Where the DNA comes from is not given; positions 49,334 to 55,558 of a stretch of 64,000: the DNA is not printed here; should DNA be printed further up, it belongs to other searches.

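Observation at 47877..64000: PUFA-synthase-like pfaD-pfaA-pfaC operon with a convergent MmpL exporter in a mycobacterium-like genome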

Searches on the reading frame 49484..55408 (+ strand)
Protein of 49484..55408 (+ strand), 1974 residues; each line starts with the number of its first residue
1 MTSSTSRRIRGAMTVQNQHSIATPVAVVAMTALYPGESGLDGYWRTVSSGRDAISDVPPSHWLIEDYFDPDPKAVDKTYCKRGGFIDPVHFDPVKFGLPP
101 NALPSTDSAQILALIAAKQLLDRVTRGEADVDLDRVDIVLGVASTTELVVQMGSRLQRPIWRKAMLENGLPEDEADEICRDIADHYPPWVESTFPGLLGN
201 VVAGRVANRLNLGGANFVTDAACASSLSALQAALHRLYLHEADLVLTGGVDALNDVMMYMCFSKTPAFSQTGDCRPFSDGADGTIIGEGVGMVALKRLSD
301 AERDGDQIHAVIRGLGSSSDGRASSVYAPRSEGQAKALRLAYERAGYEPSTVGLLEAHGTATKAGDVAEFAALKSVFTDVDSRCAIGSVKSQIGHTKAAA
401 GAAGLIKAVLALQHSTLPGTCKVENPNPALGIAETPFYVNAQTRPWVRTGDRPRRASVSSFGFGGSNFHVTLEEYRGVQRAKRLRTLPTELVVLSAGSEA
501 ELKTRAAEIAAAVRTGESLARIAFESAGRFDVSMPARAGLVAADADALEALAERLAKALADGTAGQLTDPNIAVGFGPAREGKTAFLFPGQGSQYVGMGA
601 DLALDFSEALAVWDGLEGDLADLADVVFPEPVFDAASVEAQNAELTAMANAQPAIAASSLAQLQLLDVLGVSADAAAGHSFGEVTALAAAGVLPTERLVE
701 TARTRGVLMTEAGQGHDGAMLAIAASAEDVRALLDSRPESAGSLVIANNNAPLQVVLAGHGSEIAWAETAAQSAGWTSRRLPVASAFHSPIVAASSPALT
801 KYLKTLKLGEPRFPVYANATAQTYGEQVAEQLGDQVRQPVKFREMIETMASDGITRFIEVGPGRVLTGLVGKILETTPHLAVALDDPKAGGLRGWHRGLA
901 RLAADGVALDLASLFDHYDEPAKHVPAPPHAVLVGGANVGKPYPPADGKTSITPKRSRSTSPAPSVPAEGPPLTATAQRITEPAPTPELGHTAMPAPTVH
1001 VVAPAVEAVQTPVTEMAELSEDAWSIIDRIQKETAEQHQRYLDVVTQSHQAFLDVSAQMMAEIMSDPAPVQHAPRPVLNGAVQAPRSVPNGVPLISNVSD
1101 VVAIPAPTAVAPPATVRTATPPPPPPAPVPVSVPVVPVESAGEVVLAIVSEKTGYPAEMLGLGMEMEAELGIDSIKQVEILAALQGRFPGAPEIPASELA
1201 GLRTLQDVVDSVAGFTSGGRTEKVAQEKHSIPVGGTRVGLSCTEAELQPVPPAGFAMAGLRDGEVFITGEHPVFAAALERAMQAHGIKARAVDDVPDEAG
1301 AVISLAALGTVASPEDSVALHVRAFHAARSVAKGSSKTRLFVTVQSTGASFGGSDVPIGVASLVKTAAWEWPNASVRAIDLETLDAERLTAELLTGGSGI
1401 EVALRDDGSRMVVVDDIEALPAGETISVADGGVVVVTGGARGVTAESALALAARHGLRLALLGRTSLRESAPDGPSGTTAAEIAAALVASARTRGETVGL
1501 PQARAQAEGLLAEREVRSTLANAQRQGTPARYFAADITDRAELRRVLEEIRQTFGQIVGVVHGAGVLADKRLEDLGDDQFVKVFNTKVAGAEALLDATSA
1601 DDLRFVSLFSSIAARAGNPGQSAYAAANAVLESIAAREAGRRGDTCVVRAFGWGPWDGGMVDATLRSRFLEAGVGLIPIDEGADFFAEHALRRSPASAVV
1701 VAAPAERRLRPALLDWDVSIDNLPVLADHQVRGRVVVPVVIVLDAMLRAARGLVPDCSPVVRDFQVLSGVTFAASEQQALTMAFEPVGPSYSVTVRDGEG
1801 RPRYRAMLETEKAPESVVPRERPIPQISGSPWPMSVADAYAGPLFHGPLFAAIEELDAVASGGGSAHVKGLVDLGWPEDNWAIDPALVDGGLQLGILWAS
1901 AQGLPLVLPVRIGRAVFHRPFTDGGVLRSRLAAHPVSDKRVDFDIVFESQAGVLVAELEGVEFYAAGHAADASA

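Call 7: search_protein_families(library=pfam, proteins=[window:49484-55408:+], max_evalue=0.001)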
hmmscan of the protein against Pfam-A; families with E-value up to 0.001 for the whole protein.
window:49484-55408:+ (1974 aa): 10 families
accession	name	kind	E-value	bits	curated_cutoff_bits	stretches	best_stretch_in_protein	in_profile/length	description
PF00109.32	ketoacyl-synt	-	2.5e-54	185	20.8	1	23-301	2-252/252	Beta-ketoacyl synthase, N-terminal domain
PF02801.28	Ketoacyl-synt_C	-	5e-37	127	20.8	1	309-423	1-118/119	Beta-ketoacyl synthase, C-terminal domain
PF08659.16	KR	-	2.5e-34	119.2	22.6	1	1432-1657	1-179/180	KR domain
PF00698.26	Acyl_transf_1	-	6.1e-32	111.8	32.7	1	586-871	2-276/319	Acyl transferase domain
PF00106.31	adh_short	-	1.1e-12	48.2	26.6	1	1513-1634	34-159/195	short chain dehydrogenase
PF14765.12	PS-DH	-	1.4e-11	44.7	23.7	1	1843-1971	30-164/166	Polyketide synthase dehydratase N-terminal domain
PF16197.11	KAsynt_C_assoc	-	6.2e-11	43.1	33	1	426-520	1-91/111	Ketoacyl-synthetase C-terminal extension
PF13561.12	adh_short_C2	-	8e-11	42.4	27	1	1518-1637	34-159/236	Enoyl-(Acyl carrier protein) reductase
PF21089.3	PKS_DH_N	-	3.3e-09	37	27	1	1717-1795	21-100/103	Polyketide synthase dehydratase domain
PF00550.31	PP-binding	-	8.3e-09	36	20.8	1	1144-1210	2-65/67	Phosphopantetheine attachment site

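Call 8: search_protein_families(library=ncbifam, proteins=[window:49484-55408:+], max_evalue=0.001)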
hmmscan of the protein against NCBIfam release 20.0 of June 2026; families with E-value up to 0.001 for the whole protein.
window:49484-55408:+ (1974 aa): 96 families (the best 25 are shown)
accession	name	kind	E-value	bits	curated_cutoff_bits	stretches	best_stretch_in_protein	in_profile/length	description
TIGR02813.1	omega_3_PfaA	subfamily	0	1148.8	1010.1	3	23-878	7-884/2582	polyketide-type polyunsaturated fatty acid synthase PfaA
NF045894.1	PKS_plus_SDR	equivalog_domain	3.4e-197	658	1740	3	196-927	146-865/1515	type I polyketide synthase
NF041183.1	Pks2_ls1_myc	equivalog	6e-115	384.8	2400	3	201-917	151-859/2086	sulfolipid-1 biosynthesis phthioceranic/hydroxyphthioceranic acid synthase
NF040607.1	mycolic_Pks13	equivalog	5.4e-98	329.1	2100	2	16-506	94-553/1680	polyketide synthase Pks13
TIGR00128.1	fabD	equivalog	9e-58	196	260.9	1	583-875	2-288/290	ACP S-malonyltransferase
TIGR03150.1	fabF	equivalog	1.9e-50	171.7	493.75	1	194-471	132-405/407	beta-ketoacyl-ACP synthase II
NF005589.0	PRK07314.1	subfamily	6.5e-47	160.2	387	1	194-475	135-412/413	beta-ketoacyl-ACP synthase II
NF004970.0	PRK06333.1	subfamily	4.8e-46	157.5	525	1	193-475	143-422/424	beta-ketoacyl-ACP synthase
NF053555.1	prodigi_MBC_PigJ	equivalog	1.1e-43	149.7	900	1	8-473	316-757/759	prodigiosin MBC biosynthesis protein PigJ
TIGR03131.1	malonate_mdcH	equivalog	3.7e-42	144.8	297.9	1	585-882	2-284/297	malonate decarboxylase subunit epsilon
NF006618.0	PRK09185.1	subfamily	2.1e-39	135.7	407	1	203-472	141-390/394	beta-ketoacyl-ACP synthase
NF058662.1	cispenta_AmcF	equivalog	1.5e-34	119.6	325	1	203-432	109-336/369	cispentacin biosynthesis acyltransferase subunit AmcF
NF006274.0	PRK08439.1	equivalog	2.3e-34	118.9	621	1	195-471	134-402/406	beta-ketoacyl-ACP synthase II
NF005076.0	PRK06501.1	equivalog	2.1e-33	115.9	629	1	201-473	153-421/425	beta-ketoacyl-ACP synthase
NF004618.0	PRK05952.1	equivalog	1.9e-31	109.4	455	1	196-474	120-382/384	beta-ketoacyl-ACP synthase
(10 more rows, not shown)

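Call 50: search_solved_structures(query=window:49484-55408:+, max_evalue=1e-40)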
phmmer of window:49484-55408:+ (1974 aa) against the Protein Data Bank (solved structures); distinct sequences matched with E-value up to 1e-40: 68 (the best 60 are shown).
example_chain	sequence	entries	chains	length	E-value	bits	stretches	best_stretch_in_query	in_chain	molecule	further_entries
7zma_A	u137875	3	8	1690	8.1e-135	454.1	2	202-542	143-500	Putative polyketide synthase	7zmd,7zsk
4mz0_A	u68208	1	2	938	7.9e-100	338.1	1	200-475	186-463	CurL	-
7m7i_B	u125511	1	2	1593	8.7e-99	334.6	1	196-930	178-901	EryAI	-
7m7j_B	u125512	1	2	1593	8.7e-99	334.6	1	196-930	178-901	EryAI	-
7m7f_B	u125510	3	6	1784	1.8e-98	333.6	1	196-930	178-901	EryAI,6-deoxyerythronolide-B synthase EryA3, modules 5 and 6 chimera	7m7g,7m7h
8tjn_B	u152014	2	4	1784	1.9e-98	333.5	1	196-930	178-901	EryAI,6-deoxyerythronolide-B synthase EryA3, modules 5 and 6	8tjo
9d2y_A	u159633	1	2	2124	2.6e-96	326.4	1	195-927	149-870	Multifunctional mycocerosic acid synthase membrane-associated MAS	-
9d2z_A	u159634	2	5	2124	2.6e-96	326.4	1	195-927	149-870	Mycocerosic acid synthase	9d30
7s6c_A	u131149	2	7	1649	2e-93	316.8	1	195-913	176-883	6-deoxyerythronolide-B synthase EryA2, modules 3 and 4, Lsd14 Polyketide synthase fusion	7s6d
11sz_A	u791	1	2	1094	3.7e-93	316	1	196-922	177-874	6-deoxyerythronolide-B synthase, Erythronolide synthase EryA2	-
5bp1_A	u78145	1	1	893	1.8e-91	310.3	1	194-876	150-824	Mycocerosic acid synthase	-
7m7e_B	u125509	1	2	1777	4.3e-89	302.5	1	195-877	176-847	6-deoxyerythronolide-B synthase EryA2, modules 3 and 4,EryAI,6-deoxyerythronolide-B syntha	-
9pat_A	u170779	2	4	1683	1.9e-85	290.4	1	195-999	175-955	6-deoxyerythronolide-B synthase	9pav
9pat_C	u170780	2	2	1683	1.9e-85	290.4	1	195-999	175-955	6-deoxyerythronolide-B synthase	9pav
9pc6_A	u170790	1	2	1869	2.7e-85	289.9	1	195-999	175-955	6-deoxyerythronolide-B synthase,RifR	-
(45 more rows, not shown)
